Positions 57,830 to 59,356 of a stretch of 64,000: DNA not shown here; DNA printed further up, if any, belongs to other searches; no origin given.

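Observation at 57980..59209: M20 protein with a remodelled metal site: candidate missing ureide enzyme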

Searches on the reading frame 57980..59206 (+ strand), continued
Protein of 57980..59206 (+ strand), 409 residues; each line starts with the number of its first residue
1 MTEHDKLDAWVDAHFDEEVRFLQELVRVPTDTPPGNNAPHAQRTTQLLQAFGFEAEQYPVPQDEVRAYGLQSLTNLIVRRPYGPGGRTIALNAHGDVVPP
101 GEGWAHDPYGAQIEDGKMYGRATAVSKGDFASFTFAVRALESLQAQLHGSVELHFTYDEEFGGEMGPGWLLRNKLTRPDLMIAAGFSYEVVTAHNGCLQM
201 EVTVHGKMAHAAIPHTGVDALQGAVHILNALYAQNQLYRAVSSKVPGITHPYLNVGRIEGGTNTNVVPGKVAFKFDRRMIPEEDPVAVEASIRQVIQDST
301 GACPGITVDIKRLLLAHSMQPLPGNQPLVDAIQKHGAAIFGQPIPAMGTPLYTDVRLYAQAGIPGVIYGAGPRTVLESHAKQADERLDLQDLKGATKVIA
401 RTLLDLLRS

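Call 61: search_protein_families(library=ncbifam, proteins=[L146:6135-7328:+, L146:4643-5983:-, L146:7325-7864:+, L137:4976-7924:+, L160:9321-10106:+, L108:10820-11701:+, L108:11835-13535:+, L170:8304-9542:+, L170:11186-12562:+, L170:7001-8251:+], max_evalue=1e-10)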
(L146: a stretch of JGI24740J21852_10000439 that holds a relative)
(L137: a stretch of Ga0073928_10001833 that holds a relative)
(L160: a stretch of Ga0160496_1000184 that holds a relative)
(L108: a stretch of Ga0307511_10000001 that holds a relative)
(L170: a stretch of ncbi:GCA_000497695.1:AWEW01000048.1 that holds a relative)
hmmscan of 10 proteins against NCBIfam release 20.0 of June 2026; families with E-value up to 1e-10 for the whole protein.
L146:6135-7328:+ (397 aa): 2 families
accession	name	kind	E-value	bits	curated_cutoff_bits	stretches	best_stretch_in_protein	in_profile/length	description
TIGR02961.1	allantoicase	equivalog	4.2e-139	462.8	277.9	1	78-394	2-323/324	allantoicase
NF010371.0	PRK13797.1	equivalog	4.1e-99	332.6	814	1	70-395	8-337/521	allantoicase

L146:4643-5983:- (446 aa): 4 families
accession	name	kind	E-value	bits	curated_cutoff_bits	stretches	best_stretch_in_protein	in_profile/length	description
NF009587.0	PRK13027.1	subfamily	3.2e-222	738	570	1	1-442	2-441/442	C4-dicarboxylate transporter DctA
NF002461.0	PRK01663.1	subfamily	4.3e-181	602.6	513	1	2-421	3-419/428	C4-dicarboxylate transporter DctA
NF008440.0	PRK11283.1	equivalog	8.1e-100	334.6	638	1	8-415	8-423/437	glutamate/aspartate:proton symporter GltP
NF010151.0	PRK13628.1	equivalog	8.8e-23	81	308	1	8-383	16-376/407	serine/threonine transporter SstT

L146:7325-7864:+ (179 aa): 8 families
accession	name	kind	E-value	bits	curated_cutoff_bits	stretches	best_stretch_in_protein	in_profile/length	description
NF002950.0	PRK03606.1-3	equivalog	3.3e-103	342.6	282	1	13-178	2-168/170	ureidoglycolate lyase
NF009932.0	PRK13395.1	subfamily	2.7e-75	251.6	160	1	14-175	3-166/171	ureidoglycolate lyase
NF002949.0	PRK03606.1-2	equivalog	1.1e-63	213.9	230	1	14-171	3-162/167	ureidoglycolate lyase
NF002954.0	PRK03606.2-5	equivalog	1.1e-60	204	212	1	15-171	6-164/168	ureidoglycolate lyase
NF002951.0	PRK03606.2-2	equivalog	2.9e-60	202.7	270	1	14-163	4-154/166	ureidoglycolate lyase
NF002953.0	PRK03606.2-4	equivalog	6e-59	198.7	315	1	14-162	5-154/169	ureidoglycolate lyase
NF002952.0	PRK03606.2-3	equivalog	8e-51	172.2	260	1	12-167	3-158/164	ureidoglycolate lyase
NF002948.0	PRK03606.1-1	equivalog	6.3e-48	162.7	275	1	15-167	3-155/160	ureidoglycolate lyase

L137:4976-7924:+ (982 aa): 17 families
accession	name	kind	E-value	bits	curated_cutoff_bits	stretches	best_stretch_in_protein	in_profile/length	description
TIGR01372.1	soxA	subfamily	4.4e-40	137.3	1164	1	105-577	151-598/996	sarcosine oxidase subunit alpha family protein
TIGR02352.1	thiamin_ThiO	equivalog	9.2e-32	110.5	250.8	1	608-964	1-349/351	glycine oxidase ThiO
TIGR03377.1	glycerol3P_GlpA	equivalog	9.6e-32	110.2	552.8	2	700-920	79-303/530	anaerobic glycerol-3-phosphate dehydrogenase subunit GlpA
NF008425.0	PRK11259.1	equivalog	6.6e-31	107.6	257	1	604-830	3-216/377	N-methyl-L-tryptophan oxidase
NF008313.0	PRK11101.1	equivalog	6.5e-26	91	425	1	604-830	7-224/548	anaerobic glycerol-3-phosphate dehydrogenase subunit A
TIGR01373.1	soxB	subfamily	7.9e-26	90.8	529.45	1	605-980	30-400/407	sarcosine oxidase subunit beta family protein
TIGR03364.1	HpnW_proposed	hypoth_equivalog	2.4e-23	82.8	285.1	1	606-848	1-226/365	TIGR03364 family FAD-dependent oxidoreductase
NF001933.0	PRK00711.1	subfamily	1e-21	77.5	383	1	683-980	117-417/429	D-amino acid dehydrogenase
NF050086.1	pipecolate_AmaA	exception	9.4e-19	67.3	600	1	602-821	22-239/425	L-pipecolate oxidase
NF033460.1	glycerol3P_ox_II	equivalog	9.9e-17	61.1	460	0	731-828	119-217/361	type 2 glycerol-3-phosphate oxidase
TIGR01377.1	soxA_mon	subfamily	8.2e-16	57.7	479.65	1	607-833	2-214/381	amino oxidase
TIGR01292.1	TRX_reduct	equivalog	2.9e-15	55.9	343.45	0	330-445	185-298/300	thioredoxin-disulfide reductase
NF002480.1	PRK01747.1-1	equivalog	6.5e-15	54.6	540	0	592-935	235-567/645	bifunctional tRNA (5-methylaminomethyl-2-thiouridine)(34)-methyltransferase MnmC2/FAD-dependent 5-carboxymethylaminomethyl-2-thiouridine(34)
NF008726.1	PRK11728.1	equivalog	1.5e-12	47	299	1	607-833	2-216/389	L-2-hydroxyglutarate oxidase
NF040505.1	ArsO_flavin_mono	equivalog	6e-12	45.7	425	0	606-638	1-33/346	ArsO family NAD(P)H-dependent flavin-containing monooxygenase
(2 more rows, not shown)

L160:9321-10106:+ (261 aa): 0 families

L108:10820-11701:+ (293 aa): 4 families
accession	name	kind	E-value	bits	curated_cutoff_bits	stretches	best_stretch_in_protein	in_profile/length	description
NF008461.0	PRK11342.1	equivalog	1.7e-32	112.8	350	1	27-283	8-252/269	2-keto-4-pentenoate hydratase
TIGR03220.1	catechol_dmpE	equivalog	6.3e-32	111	408.8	1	27-284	4-249/255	2-oxopent-4-enoate hydratase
TIGR03218.1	catechol_dmpH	equivalog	6.8e-28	97.7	350.55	1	25-283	10-256/263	2-oxo-3-hexenedioate decarboxylase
TIGR02312.1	HpaH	equivalog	2.8e-18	66.4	351.5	1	26-292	8-266/267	2-oxo-hept-4-ene-1,7-dioate hydratase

L108:11835-13535:+ (566 aa): 104 families (the best 25 are shown)
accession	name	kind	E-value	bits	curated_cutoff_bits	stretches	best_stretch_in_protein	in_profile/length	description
NF005463.0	PRK07059.1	subfamily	1.3e-297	987.8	869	1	1-555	1-555/557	long-chain-fatty-acid--CoA ligase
NF006523.0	PRK08974.1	equivalog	1.1e-252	839.2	884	1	1-560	1-557/561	long-chain-fatty-acid--CoA ligase FadD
NF006442.0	PRK08751.1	equivalog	3.1e-243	808.2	1023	1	2-555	4-557/560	long-chain fatty acid--CoA ligase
NF004229.0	PRK05677.1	subfamily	8.5e-237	787.1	879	1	2-563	3-562/563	long-chain-fatty-acid--CoA ligase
NF009139.0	PRK12492.1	equivalog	6.7e-214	711.5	1018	1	4-554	5-560/562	long-chain-fatty-acid--CoA ligase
NF004114.0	PRK05605.1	equivalog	4.4e-140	467.7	766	1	2-558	14-571/575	long-chain-fatty-acid--CoA ligase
NF005220.0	PRK06710.1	equivalog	5.4e-127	424.2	1116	1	1-561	3-558/563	long-chain-fatty-acid--CoA ligase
NF004837.0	PRK06187.1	subfamily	2.3e-117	392.5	476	1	20-558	5-524/531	long-chain-fatty-acid--CoA ligase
NF006181.0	PRK08314.1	subfamily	2.4e-114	382.7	705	1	3-561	5-559/563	long-chain-fatty-acid--CoA ligase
NF006182.0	PRK08316.1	subfamily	6e-95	318.7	663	1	20-555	8-516/523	fatty acyl-CoA synthetase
NF004822.0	PRK06178.1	equivalog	1.6e-94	317.5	782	1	3-554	16-565/571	acyl-CoA synthetase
NF005702.0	PRK07514.1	subfamily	5.1e-92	308.8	558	1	180-555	131-499/506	malonyl-CoA synthase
NF005801.1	PRK07656.1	equivalog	1e-89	301.5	657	1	27-553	5-500/500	FadD3 family acyl-CoA ligase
TIGR03205.1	pimA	equivalog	5e-89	299.1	705.6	1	9-553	8-541/541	dicarboxylate--CoA ligase PimA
NF009233.0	PRK12583.1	subfamily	2.5e-88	296.9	832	1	23-558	18-552/558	fatty acid CoA ligase family protein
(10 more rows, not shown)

L170:8304-9542:+ (412 aa): 17 families
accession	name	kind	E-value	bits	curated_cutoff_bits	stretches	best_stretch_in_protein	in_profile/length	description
NF006771.0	PRK09290.1-5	subfamily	1.2e-113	379.8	399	1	9-407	8-410/413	allantoate amidohydrolase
NF006768.0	PRK09290.1-1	equivalog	1.3e-113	380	532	1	8-405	7-406/411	allantoate deiminase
TIGR01879.1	hydantase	subfamily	1.3e-106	356.9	204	1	25-402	17-397/401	hydantoinase/carbamoylase family amidase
NF006775.0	PRK09290.2-5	equivalog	1.2e-105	353.6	479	1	25-407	28-414/419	allantoate amidohydrolase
NF058540.1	Ncarbamyl_ErtE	equivalog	3.7e-98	328.8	520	1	9-403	12-411/418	N-carbamyl-l-glutamate amidohydrolase ErtE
TIGR03176.1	AllC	equivalog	2.8e-96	322.8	597.75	1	25-405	19-401/406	allantoate deiminase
NF009529.0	PRK12893.1-2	equivalog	2.1e-83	280.4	508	1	14-404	13-405/411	Zn-dependent hydrolase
NF006770.0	PRK09290.1-4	equivalog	4.3e-83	279.3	372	1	9-407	4-401/403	allantoate amidohydrolase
NF006773.0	PRK09290.2-2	equivalog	1.5e-81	274.4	584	1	28-400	34-410/419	allantoate amidohydrolase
NF006769.0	PRK09290.1-3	subfamily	1.7e-80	270.7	452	1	26-407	30-413/417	allantoate amidohydrolase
NF009527.0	PRK12891.1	subfamily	9.4e-79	265.4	461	1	25-407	28-421/426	Zn-dependent hydrolase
NF009531.0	PRK12893.1-5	equivalog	9.6e-72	241.7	486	1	28-403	28-408/421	Zn-dependent hydrolase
NF010373.0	PRK13799.1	equivalog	1.5e-71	241.5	1087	1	23-405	198-585/591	unknown domain/N-carbamoyl-L-amino acid hydrolase fusion protein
NF006772.0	PRK09290.2-1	subfamily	8.5e-71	239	424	1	26-408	32-417/430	allantoate amidohydrolase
NF009530.0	PRK12893.1-4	subfamily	2.6e-65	221.1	551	1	25-406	26-408/423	Zn-dependent hydrolase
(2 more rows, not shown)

L170:11186-12562:+ (458 aa): 31 families (the best 25 are shown)
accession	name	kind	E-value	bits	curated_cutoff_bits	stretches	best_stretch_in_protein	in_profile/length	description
TIGR03178.1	allantoinase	equivalog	1.3e-131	439.5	357.85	1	8-439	3-431/441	allantoinase AllB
NF004839.0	PRK06189.1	equivalog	6.2e-130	433.8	631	1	6-441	4-439/451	allantoinase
NF005960.0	PRK08044.1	equivalog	2.1e-85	287.1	688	1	13-436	11-436/453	allantoinase AllB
NF006688.0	PRK09236.1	equivalog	3.9e-75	253.3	535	1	8-438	5-431/444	dihydroorotase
NF002668.0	PRK02382.1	equivalog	1e-74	251.8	452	1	13-416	12-395/436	dihydroorotase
NF058539.1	ergo_uti2_ErtD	equivalog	2.3e-72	244.4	650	1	9-440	5-437/449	hydantoin-5-propionate amidohydrolase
NF005751.0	PRK07575.1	equivalog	1.6e-68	231.2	529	1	8-438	6-425/440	dihydroorotase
TIGR00857.1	pyrC_multi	subfamily_domain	3e-65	220.8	279.05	1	21-434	4-410/412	dihydroorotase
NF058538.1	ergo_util_ErtD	equivalog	1.7e-63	215.1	600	1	9-436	4-432/446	hydantoin-5-propionate amidohydrolase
NF006559.0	PRK09060.1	equivalog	3.8e-63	213.3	482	1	2-437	2-426/444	dihydroorotase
TIGR02033.1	D-hydantoinase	equivalog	8e-54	183.3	393.25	1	9-439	3-443/454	dihydropyrimidinase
NF009941.0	PRK13404.1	subfamily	9.2e-50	169.7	647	1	5-438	4-449/478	dihydropyrimidinase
NF006844.0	PRK09357.2-5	equivalog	1.5e-48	165.9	701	1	9-434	6-421/422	dihydroorotase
NF006837.0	PRK09357.1-2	equivalog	5.7e-48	163.5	575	1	9-436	5-425/428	dihydroorotase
NF006836.0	PRK09357.1-1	equivalog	1.3e-46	159.2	538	1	24-437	18-428/432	dihydroorotase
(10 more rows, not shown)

L170:7001-8251:+ (416 aa): 32 families (the best 25 are shown)
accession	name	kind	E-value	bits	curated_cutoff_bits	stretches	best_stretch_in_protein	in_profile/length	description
NF006400.0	PRK08651.1-3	equivalog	3.9e-48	164.2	374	1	22-398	15-406/410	succinyl-diaminopimelate desuccinylase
TIGR01910.1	DapE-ArgE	subfamily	6.3e-48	163.9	217.6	1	21-383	2-366/373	ArgE/DapE family deacylase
NF009558.0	PRK13013.1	equivalog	1.9e-34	119.1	428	1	14-224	13-226/429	acetylornithine deacetylase/succinyl-diaminopimelate desuccinylase family protein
NF006398.0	PRK08651.1-1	equivalog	3.8e-33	115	439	1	7-398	2-399/403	succinyl-diaminopimelate desuccinylase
NF006399.0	PRK08651.1-2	equivalog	2.3e-32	112.5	381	1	19-235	6-214/405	succinyl-diaminopimelate desuccinylase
NF005710.0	PRK07522.1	subfamily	3.5e-28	98.8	412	1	20-398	11-388/391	acetylornithine deacetylase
NF005306.0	PRK06837.1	subfamily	2.6e-27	95.7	376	1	5-397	8-420/427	ArgE/DapE family deacylase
TIGR01892.1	AcOrn-deacetyl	equivalog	6.5e-26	91.2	297.7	1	72-394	44-364/365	acetylornithine deacetylase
NF010589.0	PRK13983.1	equivalog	1.3e-24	86.9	333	1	7-394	4-405/409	M20 family metallo-hydrolase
NF006365.0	PRK08588.1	subfamily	3.5e-23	82.6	289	1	92-397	67-379/383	succinyl-diaminopimelate desuccinylase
NF009555.0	PRK13004.1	equivalog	8.8e-23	80.8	321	1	90-396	70-393/399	YgeY family selenium metabolism-linked hydrolase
NF006402.0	PRK08651.1-5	equivalog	5.1e-22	78.4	369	1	68-398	38-367/369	succinyl-diaminopimelate desuccinylase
NF003474.0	PRK05111.1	equivalog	3.7e-21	75.4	460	1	15-397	4-379/383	acetylornithine deacetylase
NF009557.0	PRK13009.1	equivalog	1.1e-20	74.2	284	1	19-399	5-375/377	succinyl-diaminopimelate desuccinylase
NF006439.0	PRK08737.1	equivalog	4.3e-20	72.1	345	1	15-396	4-362/364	acetylornithine deacetylase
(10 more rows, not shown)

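Call 70: predict_structure(alignment_id=A3)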
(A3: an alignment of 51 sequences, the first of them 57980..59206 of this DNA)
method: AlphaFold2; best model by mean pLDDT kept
length: 409 residues; sequences in the alignment: 51
mean_pLDDT: 95.8   pTM: 0.92
mean pLDDT of the five models: 95.8, 95.6, 95.4, 95.0, 94.7
residues with pLDDT >= 90: 383; 70-90: 26; 50-70: 0; < 50: 0
segments of 3 or more residues with pLDDT < 50: none
pLDDT, mean of each block of 10 residues (from residue 1): 96 99 98 93 98 98 93 97 95 96 96 97 95 98 94 96 94 98 95 96 98 97 98 96 95 96 96 98 96 98 97 94 95 98 95 94 96 82 94 98 95
secondary structure, 60 per line:
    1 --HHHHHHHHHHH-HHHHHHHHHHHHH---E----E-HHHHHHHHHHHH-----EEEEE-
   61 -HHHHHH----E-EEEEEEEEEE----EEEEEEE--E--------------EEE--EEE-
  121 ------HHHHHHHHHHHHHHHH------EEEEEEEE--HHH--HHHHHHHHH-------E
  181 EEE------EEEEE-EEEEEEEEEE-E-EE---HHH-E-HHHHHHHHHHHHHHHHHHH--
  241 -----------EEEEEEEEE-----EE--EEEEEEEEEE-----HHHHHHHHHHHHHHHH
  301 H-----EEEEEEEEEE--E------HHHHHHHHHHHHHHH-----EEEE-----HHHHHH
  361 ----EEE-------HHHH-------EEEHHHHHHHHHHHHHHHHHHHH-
elements in order: H3-13 H15-27 H38-49 E55-59 H62-67 E74-83 E88-94 E112-114 E117-119 H127-142 E149-156 H164-172 E180-183 E190-194 E196-205 H220-238 E252-260 E270-279 H285-301 E307-316 H326-340 E346-349 H355-360 E365-367 H375-378 E386-388 H389-408

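Call 72: list_cluster_members(proteins=[P0123, P0142, P0256, P0260, P0149, P0192, P0135, P0132])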
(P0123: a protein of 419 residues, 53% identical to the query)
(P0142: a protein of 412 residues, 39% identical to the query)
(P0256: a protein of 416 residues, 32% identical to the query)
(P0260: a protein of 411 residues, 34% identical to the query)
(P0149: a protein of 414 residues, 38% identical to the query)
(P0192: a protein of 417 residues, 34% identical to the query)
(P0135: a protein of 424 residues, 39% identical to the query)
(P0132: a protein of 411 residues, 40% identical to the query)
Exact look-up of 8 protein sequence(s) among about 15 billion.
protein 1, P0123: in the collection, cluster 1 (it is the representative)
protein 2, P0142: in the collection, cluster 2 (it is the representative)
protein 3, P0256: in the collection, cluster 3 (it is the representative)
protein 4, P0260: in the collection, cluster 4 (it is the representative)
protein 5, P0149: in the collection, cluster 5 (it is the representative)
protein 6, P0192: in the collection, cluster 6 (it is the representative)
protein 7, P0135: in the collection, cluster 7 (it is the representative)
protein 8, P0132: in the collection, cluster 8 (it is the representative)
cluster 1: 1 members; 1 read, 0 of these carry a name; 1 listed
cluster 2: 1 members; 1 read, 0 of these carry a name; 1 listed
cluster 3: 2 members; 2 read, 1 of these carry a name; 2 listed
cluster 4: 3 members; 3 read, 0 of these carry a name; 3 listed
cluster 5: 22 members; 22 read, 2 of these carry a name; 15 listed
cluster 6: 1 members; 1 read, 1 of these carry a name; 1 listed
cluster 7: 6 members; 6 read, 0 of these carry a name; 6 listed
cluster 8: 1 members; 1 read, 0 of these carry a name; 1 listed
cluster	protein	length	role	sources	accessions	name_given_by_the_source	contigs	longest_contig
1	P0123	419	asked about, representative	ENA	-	-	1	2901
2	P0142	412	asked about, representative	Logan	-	-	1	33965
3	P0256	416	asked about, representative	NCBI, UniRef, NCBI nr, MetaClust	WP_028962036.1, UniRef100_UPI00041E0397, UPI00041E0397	M20 family metallopeptidase [Sulfobacillus thermosulfidooxidans] | M20 family metallopeptidase n=1 Tax=Sulfobacillus thermosulfidooxidans TaxID=28034 ... | M20/M25/M40 family metallo-hydrolase [Sulfobacillus thermosulfidooxidans]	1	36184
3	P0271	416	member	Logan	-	-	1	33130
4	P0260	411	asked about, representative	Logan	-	-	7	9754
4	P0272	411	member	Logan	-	-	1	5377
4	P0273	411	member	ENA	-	-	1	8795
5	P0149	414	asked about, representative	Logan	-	-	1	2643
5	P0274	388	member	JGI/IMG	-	acetylornithine deacetylase/succinyl-diaminopimelate desuccinylase-like protein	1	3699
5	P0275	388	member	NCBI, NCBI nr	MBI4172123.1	MAG: M20/M25/M40 family metallo-hydrolase [Actinobacteria bacterium] | M20/M25/M40 family metallo-hydrolase [Actinomycetota bacterium]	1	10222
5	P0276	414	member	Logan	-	-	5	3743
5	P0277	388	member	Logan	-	-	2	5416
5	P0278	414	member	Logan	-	-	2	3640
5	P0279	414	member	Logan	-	-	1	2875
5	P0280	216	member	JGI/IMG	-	-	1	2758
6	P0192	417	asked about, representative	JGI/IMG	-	succinyl-diaminopimelate desuccinylase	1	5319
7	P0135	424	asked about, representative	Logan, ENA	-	-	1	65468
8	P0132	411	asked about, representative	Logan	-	-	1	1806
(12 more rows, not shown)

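Call 73: fold_search(model_id=the predicted structure, library=pdb)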
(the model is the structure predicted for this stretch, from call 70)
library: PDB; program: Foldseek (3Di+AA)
matches with E <= 10: 1328; with E <= 0.001: 346
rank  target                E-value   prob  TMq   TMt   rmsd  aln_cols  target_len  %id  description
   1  7uoi                  1.5e-34  1.00  0.79  0.84   3.4       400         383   24  Crystallographic structure of DapE from Enterococcus faecium (released 2023-04-12)
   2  3pfo_A                2.3e-33  1.00  0.84  0.81   3.4       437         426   22  Crystal structure of a putative acetylornithine deacetylase (RPA2325) from RHODOPSEUDOMONAS PALUSTRIS CGA009 at 1.90 A (released 2010-11-10)
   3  8uw6_B                1.3e-31  1.00  0.76  0.81   3.8       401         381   21  Acetylornithine deacetylase from Escherichia coli, di-zinc form. (released 2024-05-29)
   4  5vo3                  2.3e-31  1.00  0.80  0.86   3.0       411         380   22  Crystal structure of DapE in complex with the products (succinic acid and diaminopimelic acid) (released 2018-07-25)
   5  7rsf_B                5.0e-31  1.00  0.68  0.73   5.1       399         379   22  Acetylornithine deacetylase from Escherichia coli (released 2021-08-18)
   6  7rsf_A                1.9e-30  1.00  0.72  0.77   4.4       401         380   22  Acetylornithine deacetylase from Escherichia coli (released 2021-08-18)
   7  7lgp_B                1.9e-30  1.00  0.69  0.74   4.5       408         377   22  DapE enzyme from Shigella flexneri (released 2021-01-27)
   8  4o23_A                2.9e-30  1.00  0.70  0.75   4.5       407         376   22  Crystal structure of mono-zinc form of succinyl diaminopimelate desuccinylase from Neisseria meningitidis MC58 (released 2014-01-15)
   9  5k8m_D                6.7e-30  1.00  0.79  0.81   3.5       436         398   21  Apo 5-nitroanthranilate aminohydrolase (released 2016-10-05)
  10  5k8p_D                1.3e-29  1.00  0.82  0.79   3.7       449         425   20  Zn2+/Tetrahedral intermediate-bound R289A 5-nitroanthranilate aminohydrolase (released 2016-10-05)
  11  5k8n_A                1.4e-29  1.00  0.82  0.80   3.9       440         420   20  5NAA-bound 5-nitroanthranilate aminohydrolase (released 2016-10-05)
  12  4o23_B                1.5e-29  1.00  0.75  0.82   3.6       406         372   22  Crystal structure of mono-zinc form of succinyl diaminopimelate desuccinylase from Neisseria meningitidis MC58 (released 2014-01-15)
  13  5k8p_E                1.6e-29  1.00  0.82  0.79   3.8       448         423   19  Zn2+/Tetrahedral intermediate-bound R289A 5-nitroanthranilate aminohydrolase (released 2016-10-05)
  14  5uej_A                1.6e-29  1.00  0.70  0.76   4.5       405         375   22  1.30 A crystal structure of DapE enzyme from Neisseria meningitidis MC58 (released 2017-02-01)
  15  5k8m_B                2.1e-29  1.00  0.79  0.81   3.6       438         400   20  Apo 5-nitroanthranilate aminohydrolase (released 2016-10-05)
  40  3ic1_A                2.7e-27  1.00  0.62  0.68   6.3       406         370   20  Crystal structure of zinc-bound succinyl-diaminopimelate desuccinylase from Haemophilus influenzae (released 2009-09-22)
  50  3ic1_B                9.4e-26  1.00  0.62  0.68   6.1       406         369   21  Crystal structure of zinc-bound succinyl-diaminopimelate desuccinylase from Haemophilus influenzae (released 2009-09-22)
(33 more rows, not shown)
